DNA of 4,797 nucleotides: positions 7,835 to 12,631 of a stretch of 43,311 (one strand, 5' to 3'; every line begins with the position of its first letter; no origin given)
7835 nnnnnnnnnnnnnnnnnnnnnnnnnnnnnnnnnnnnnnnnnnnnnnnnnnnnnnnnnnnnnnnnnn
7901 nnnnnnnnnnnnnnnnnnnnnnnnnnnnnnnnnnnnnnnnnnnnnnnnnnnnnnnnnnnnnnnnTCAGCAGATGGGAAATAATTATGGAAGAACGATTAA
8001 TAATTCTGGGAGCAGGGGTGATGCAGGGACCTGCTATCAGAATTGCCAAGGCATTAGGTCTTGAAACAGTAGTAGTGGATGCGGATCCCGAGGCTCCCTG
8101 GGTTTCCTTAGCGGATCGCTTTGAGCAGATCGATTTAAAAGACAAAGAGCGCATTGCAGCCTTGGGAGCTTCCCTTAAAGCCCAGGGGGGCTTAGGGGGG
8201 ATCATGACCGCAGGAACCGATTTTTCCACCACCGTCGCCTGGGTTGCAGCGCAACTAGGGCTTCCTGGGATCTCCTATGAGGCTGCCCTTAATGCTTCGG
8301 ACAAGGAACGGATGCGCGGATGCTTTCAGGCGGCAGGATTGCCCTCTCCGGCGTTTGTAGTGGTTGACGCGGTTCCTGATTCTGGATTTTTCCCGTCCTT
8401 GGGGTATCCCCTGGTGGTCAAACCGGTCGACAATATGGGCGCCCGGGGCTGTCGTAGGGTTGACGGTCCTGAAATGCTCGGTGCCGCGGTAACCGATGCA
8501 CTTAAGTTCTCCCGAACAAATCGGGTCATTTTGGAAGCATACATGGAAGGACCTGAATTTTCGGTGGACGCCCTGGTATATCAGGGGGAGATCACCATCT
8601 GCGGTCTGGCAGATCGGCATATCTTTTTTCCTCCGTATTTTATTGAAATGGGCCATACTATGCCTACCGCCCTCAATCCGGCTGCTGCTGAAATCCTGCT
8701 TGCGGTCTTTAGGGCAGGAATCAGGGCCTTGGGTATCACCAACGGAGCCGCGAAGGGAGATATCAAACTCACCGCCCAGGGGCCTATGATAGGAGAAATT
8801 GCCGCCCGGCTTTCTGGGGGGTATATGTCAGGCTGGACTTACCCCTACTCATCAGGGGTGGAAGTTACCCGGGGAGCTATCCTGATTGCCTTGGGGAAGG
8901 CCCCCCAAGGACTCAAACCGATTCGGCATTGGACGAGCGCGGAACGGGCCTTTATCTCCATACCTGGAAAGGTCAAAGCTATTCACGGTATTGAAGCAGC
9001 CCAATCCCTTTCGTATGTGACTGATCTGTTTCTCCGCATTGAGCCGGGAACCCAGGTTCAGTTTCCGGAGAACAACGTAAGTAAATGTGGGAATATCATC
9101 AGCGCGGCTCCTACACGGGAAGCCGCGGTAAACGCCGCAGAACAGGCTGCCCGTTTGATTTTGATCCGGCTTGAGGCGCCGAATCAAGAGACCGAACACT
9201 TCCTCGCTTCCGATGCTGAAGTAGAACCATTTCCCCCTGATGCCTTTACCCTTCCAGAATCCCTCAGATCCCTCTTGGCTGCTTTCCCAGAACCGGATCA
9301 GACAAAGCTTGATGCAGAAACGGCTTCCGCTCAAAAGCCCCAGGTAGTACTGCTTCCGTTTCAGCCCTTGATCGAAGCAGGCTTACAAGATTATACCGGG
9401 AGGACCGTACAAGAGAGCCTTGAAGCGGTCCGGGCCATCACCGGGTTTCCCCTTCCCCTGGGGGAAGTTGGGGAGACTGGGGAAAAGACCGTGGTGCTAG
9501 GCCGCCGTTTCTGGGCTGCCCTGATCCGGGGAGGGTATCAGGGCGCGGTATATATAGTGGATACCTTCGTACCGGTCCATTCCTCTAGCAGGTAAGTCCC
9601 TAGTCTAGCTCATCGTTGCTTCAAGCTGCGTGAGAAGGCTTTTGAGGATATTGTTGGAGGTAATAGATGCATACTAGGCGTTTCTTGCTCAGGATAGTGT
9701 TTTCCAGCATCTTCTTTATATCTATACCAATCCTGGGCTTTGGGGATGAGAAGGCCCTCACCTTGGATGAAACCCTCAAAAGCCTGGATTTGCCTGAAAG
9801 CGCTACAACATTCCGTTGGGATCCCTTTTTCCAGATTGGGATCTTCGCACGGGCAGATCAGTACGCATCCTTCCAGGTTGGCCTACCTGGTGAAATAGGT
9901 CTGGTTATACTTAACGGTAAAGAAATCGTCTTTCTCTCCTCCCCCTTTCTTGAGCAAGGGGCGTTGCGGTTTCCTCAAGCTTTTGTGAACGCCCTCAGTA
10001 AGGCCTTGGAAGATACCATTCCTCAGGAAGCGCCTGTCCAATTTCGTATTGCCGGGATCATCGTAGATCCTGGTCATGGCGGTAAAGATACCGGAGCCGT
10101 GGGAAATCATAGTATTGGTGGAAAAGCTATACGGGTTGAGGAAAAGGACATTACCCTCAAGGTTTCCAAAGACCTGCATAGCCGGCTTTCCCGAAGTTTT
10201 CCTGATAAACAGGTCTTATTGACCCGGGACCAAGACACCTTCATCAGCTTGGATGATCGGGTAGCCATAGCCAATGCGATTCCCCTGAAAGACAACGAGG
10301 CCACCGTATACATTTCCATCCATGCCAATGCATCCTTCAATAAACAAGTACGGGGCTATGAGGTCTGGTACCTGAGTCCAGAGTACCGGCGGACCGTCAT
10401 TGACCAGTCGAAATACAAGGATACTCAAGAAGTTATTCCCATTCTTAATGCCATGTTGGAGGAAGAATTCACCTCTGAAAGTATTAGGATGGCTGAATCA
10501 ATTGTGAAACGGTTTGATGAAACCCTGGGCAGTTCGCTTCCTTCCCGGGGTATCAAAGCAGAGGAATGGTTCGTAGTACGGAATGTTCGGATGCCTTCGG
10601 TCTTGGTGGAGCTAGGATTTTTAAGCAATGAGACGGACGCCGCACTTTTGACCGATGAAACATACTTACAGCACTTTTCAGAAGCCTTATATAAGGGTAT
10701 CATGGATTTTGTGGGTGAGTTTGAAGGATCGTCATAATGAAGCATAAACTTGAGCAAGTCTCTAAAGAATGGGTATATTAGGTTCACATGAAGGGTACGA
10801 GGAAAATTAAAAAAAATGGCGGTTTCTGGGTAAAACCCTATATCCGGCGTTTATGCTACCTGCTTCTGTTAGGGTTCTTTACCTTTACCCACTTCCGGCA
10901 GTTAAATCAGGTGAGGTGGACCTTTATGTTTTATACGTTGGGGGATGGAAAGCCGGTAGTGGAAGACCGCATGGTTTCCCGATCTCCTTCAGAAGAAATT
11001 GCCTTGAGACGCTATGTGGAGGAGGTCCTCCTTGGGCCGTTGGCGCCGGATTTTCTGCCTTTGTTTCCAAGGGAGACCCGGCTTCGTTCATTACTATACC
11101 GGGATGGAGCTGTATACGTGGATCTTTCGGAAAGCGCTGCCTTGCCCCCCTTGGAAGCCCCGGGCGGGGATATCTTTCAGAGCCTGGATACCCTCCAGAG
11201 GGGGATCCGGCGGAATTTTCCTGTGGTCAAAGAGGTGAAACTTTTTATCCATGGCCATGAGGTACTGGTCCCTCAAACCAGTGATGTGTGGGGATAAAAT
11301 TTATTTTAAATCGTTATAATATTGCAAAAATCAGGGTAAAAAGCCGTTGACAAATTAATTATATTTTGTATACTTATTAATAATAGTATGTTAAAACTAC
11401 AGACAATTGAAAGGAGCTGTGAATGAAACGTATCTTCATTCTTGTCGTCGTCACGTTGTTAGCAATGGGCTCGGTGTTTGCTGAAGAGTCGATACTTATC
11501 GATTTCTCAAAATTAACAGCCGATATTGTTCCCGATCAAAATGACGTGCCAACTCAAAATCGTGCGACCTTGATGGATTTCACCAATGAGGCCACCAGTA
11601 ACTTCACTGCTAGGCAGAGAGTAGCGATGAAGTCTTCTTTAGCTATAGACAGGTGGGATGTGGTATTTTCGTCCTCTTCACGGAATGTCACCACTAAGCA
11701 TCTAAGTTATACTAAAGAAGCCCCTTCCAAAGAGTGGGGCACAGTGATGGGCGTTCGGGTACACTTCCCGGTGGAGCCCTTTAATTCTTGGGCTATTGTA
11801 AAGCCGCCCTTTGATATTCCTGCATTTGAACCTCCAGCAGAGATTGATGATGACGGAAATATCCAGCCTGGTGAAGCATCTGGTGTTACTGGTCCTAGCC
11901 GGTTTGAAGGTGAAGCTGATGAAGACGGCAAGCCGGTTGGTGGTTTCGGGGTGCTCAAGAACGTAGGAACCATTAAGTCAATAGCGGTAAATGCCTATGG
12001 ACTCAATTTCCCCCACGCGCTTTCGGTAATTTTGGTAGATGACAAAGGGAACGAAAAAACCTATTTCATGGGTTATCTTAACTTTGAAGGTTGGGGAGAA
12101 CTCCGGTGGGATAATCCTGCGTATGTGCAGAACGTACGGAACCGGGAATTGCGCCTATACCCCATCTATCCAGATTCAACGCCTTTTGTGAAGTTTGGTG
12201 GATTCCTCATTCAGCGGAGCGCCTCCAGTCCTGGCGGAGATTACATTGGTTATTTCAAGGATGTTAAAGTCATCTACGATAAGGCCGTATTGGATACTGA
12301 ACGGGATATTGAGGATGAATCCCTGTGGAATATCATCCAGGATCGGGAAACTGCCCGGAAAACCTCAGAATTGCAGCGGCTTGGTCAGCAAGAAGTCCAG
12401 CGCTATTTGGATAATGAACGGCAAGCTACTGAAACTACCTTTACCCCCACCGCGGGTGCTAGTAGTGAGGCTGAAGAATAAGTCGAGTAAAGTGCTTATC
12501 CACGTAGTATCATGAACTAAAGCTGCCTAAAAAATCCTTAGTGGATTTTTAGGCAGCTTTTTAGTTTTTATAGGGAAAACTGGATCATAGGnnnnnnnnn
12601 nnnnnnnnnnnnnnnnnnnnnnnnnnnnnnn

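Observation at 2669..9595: Five-gene, translationally coupled spiro-SPASM operon next to flaB: candidate uncharacterised activated-sugar (flagellin glycan?) tailoring pathway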

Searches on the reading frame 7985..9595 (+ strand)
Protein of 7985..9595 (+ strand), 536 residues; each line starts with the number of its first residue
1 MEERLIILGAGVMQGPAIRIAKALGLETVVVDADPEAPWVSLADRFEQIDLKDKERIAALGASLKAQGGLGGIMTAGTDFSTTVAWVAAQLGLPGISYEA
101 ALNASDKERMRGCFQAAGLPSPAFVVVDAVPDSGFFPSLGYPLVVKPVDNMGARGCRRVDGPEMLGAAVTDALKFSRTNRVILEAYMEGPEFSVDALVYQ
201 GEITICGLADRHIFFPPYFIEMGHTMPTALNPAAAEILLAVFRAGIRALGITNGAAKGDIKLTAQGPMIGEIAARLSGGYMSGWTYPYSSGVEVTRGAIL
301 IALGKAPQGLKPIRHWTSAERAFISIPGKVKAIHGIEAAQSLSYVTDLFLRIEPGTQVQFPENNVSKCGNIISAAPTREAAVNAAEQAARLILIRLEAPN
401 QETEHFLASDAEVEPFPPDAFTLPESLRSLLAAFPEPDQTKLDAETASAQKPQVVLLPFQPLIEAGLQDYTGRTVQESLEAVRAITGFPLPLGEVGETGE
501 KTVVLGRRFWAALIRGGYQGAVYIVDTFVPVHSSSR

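Call 3: search_protein_families(library=pfam, proteins=[window:7985-9595:+], max_evalue=0.01)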
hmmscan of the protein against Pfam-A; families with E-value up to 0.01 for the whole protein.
window:7985-9595:+ (536 aa): 8 families
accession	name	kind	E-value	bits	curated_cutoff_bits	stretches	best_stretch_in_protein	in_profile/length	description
PF18603.7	LAL_C2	-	5.1e-18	65.6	29.4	1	323-397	2-78/78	L-amino acid ligase C-terminal domain 2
PF13535.11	ATP-grasp_4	-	6.7e-13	49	27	1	140-280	2-156/160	ATP-grasp domain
PF18130.6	ATPgrasp_N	-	1e-06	29.6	27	1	21-95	4-81/81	ATP-grasp N-terminal domain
PF02655.19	ATP-grasp_3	-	9.4e-06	26.2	23.2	1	105-278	2-159/160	ATP-grasp domain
PF07478.18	Dala_Dala_lig_C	-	1.2e-05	25.4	24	1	137-197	33-91/204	D-ala D-ala ligase C-terminus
PF15632.11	ATPgrasp_Ter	-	0.00025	21.3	29.1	0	180-204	4-28/131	ATP-grasp in the biosynthetic pathway with Ter operon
PF22660.2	RS_preATP-grasp-like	-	0.00041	21.1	27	1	7-63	6-62/98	Ribonucleotide synthetase preATP-grasp domain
PF02786.22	CPSase_L_D2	-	0.0017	18.4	19.8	1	137-190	35-92/211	Carbamoyl-phosphate synthase L chain, ATP binding domain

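Call 4: search_protein_families(library=ncbifam, proteins=[window:7985-9595:+], max_evalue=0.01)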
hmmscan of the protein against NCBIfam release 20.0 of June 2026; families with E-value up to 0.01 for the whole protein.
window:7985-9595:+ (536 aa): 29 families (the best 25 are shown)
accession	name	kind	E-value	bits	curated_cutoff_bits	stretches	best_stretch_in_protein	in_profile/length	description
NF002563.0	PRK02186.1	subfamily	7.9e-38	130.3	625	1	19-418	21-419/890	argininosuccinate lyase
NF005543.0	PRK07206.1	subfamily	5.1e-11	41.9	302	1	106-282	108-294/416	hypothetical protein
NF006766.0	PRK09288.1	equivalog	1.6e-10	40.3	339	1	3-188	13-199/396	formate-dependent phosphoribosylglycinamide formyltransferase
TIGR01205.1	D_ala_D_alaTIGR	subfamily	5e-10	38.9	245.65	1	95-199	95-203/318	D-alanine--D-alanine ligase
NF002378.0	PRK01372.1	subfamily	1.8e-09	36.8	243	1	103-215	97-206/305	D-alanine--D-alanine ligase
NF003671.0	PRK05294.1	equivalog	4e-09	34.7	599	1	21-209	581-771/1058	carbamoyl-phosphate synthase large subunit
TIGR03909.1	pyrrolys_PylC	equivalog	2.1e-08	33.3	248.3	1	11-203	7-183/374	3-methylornithine--L-lysine ligase PylC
TIGR01142.1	purT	equivalog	4.7e-08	32.3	502.15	1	5-188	2-186/380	phosphoribosylglycinamide formyltransferase 2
TIGR01369.1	CPSaseII_lrg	equivalog_domain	6e-08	30.8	1027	1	89-210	652-775/1052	carbamoyl-phosphate synthase (glutamine-hydrolyzing) large subunit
NF041595.1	dap_A_syn_DdaF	equivalog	4e-07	29.1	840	1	141-279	152-295/424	dapdiamide A synthase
NF002527.0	PRK01966.1-3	equivalog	1.8e-06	27.4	310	1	95-206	107-220/332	D-alanine--D-alanine ligase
NF053745.1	AAntcapLigBacD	equivalog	3e-06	25.9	850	1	73-147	103-178/471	alanine--anticapsin ligase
NF002528.0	PRK01966.1-4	subfamily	4.3e-05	22.5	262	1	103-198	138-240/366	D-alanine--D-alanine ligase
TIGR02068.2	cya_phycin_syn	equivalog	4.7e-05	21.6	850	1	103-194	210-301/862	cyanophycin synthetase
NF000091.3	D_ala_D_ser_VanG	exception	5.7e-05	22.1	495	1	105-195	134-226/344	D-alanine--D-serine ligase VanG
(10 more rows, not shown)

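Call 67: search_solved_structures(query=window:7985-9595:+, max_evalue=0.001)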
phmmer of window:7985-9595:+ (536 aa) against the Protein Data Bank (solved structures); distinct sequences matched with E-value up to 0.001: 21.
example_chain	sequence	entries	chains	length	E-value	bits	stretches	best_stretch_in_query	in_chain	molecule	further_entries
3vot_A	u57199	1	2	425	2.3e-20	76.2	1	71-350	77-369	L-amino acid ligase, BL00235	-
4dim_A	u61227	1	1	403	1.2e-17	67.3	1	3-279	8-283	Phosphoribosylglycinamide synthetase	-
4wd3_A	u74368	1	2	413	9.1e-11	44.5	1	68-307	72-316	L-amino acid ligase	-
8evy_B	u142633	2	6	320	2.6e-10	43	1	94-266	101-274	D-alanine--D-alanine ligase B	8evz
30vh_A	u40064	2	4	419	3.6e-09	39.3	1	74-280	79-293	L-amino acid ligase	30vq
3wo1_A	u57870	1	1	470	1.7e-07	33.7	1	67-281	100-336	Alanine-anticapsin ligase BacD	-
3wnz_A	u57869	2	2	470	2.6e-07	33.1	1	67-280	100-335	Alanine-anticapsin ligase BacD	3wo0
3vmm_A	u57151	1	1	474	2.6e-07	33.1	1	67-280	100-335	Alanine-anticapsin ligase BacD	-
1bxr_A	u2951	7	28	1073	1.9e-06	30.3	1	24-213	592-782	CARBAMOYL-PHOSPHATE SYNTHASE | CARBAMOYL PHOSPHATE SYNTHETASE: LARGE SUBUNIT | CARBAMOYL PHOSPHATE SYNTHETASE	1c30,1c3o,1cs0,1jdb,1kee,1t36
1ce8_A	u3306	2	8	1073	1.9e-06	30.3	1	24-213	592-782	PROTEIN (CARBAMOYL-PHOSPHATE SYNTHASE) | carbamoyl phosphate synthetase large chain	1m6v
8rth_A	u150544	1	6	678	1.4e-05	27.4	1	72-191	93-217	3-methylcrotonyl-CoA carboxylase, putative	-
1a9x_A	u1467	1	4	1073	2.5e-05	26.6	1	24-213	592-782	CARBAMOYL PHOSPHATE SYNTHETASE (LARGE CHAIN)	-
4zqi_A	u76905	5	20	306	4.7e-05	25.7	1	90-197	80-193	D-alanine--D-alanine ligase | D-alanine-D-alanine ligase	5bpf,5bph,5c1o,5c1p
3v4z_A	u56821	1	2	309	4.8e-05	25.7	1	90-197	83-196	D-alanine--D-alanine ligase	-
2ip4_A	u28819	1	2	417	0.00024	23.3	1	88-276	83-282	Phosphoribosylamine--glycine ligase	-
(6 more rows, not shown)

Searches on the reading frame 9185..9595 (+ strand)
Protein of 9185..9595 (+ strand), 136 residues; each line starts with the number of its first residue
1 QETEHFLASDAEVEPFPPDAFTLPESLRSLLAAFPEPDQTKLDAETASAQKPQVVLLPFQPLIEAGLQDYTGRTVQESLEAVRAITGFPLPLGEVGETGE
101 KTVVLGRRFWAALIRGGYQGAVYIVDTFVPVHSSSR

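Call 82: search_protein_families(library=pfam, proteins=[window:9185-9595:+], max_evalue=0.01)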
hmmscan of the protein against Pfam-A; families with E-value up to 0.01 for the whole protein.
window:9185-9595:+ (136 aa): 0 families

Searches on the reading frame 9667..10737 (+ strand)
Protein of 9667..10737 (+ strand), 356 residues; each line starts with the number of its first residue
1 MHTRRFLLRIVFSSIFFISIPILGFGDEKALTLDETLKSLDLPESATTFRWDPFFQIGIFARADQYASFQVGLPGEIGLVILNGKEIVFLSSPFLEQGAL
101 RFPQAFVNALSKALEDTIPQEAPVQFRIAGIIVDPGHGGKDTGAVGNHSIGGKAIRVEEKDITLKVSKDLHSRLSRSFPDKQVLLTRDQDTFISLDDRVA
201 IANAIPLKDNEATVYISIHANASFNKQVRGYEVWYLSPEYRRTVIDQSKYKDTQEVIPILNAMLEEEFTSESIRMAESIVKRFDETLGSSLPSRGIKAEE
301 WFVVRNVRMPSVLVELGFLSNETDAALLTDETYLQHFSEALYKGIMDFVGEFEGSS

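Call 3: search_protein_families(library=pfam, proteins=[window:9667-10737:+], max_evalue=0.01)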
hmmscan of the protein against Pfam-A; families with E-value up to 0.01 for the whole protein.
window:9667-10737:+ (356 aa): 1 family
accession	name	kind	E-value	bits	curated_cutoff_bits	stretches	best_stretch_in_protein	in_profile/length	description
PF01520.23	Amidase_3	-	9.3e-49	166.2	27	1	131-345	1-172/174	N-acetylmuramoyl-L-alanine amidase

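Call 4: search_protein_families(library=ncbifam, proteins=[window:9667-10737:+], max_evalue=0.01)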
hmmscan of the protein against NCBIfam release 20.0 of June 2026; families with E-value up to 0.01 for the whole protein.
window:9667-10737:+ (356 aa): 6 families
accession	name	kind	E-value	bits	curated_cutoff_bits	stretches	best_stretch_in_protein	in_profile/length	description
TIGR02883.1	spore_cwlD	equivalog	6.2e-30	104.7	221.55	2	131-237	3-109/189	N-acetylmuramoyl-L-alanine amidase CwlD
NF007751.0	PRK10431.1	equivalog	2.4e-24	85.7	532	2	131-238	194-288/445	N-acetylmuramoyl-L-alanine amidase AmiB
NF007652.1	PRK10319.1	equivalog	6.3e-24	84.7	400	1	131-353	60-282/291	N-acetylmuramoyl-L-alanine amidase AmiA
NF038267.1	amidase_AmiC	exception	6.2e-23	81.1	700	1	130-348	188-405/407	N-acetylmuramoyl-L-alanine amidase AmiC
NF038140.1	amidase_Rv3717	exception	8.3e-12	45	335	1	308-350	190-232/233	Rv3717 family N-acetylmuramoyl-L-alanine amidase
NF050040.1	horm_taper_TftA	equivalog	9.9e-07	27.8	500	0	131-242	4-104/450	hormogonium tapered terminus morphoprotein TftA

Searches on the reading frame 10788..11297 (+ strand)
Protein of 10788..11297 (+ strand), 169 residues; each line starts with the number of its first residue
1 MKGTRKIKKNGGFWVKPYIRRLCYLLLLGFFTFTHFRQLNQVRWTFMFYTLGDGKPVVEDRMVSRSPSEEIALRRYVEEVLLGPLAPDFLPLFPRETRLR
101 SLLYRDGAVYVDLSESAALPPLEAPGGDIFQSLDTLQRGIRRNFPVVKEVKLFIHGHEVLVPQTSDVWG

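Call 82: search_protein_families(library=pfam, proteins=[window:10788-11297:+], max_evalue=0.01)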
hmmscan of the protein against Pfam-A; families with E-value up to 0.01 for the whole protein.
window:10788-11297:+ (169 aa): 1 family
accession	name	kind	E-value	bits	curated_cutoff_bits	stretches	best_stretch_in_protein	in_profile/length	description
PF10646.14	Germane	-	1.2e-07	32.8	23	1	54-159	9-116/117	Sporulation and spore germination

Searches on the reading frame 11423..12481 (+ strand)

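Call 3: search_protein_families(library=pfam, proteins=[window:11423-12481:+], max_evalue=0.01)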
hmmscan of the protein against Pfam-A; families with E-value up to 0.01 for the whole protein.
window:11423-12481:+ (352 aa): 1 family
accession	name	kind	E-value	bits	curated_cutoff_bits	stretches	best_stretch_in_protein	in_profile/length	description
PF04620.18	FlaA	-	4.3e-70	236.4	25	1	44-294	3-230/230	Flagellar filament outer layer protein Flaa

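Call 4: search_protein_families(library=ncbifam, proteins=[window:11423-12481:+], max_evalue=0.01)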
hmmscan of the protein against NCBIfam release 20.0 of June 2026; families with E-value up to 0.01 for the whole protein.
window:11423-12481:+ (352 aa): 2 families
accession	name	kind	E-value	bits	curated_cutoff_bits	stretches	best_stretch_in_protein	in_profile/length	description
NF047846.1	FlagFilOutFlaA2Lepto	equivalog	0.0026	17.2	440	1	182-239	120-177/231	flagellar filament outer layer protein FlaA2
NF047845.1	FlagFilOutFlaA1Lepto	equivalog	0.0054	16.2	500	1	179-286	169-268/306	flagellar filament outer layer protein FlaA1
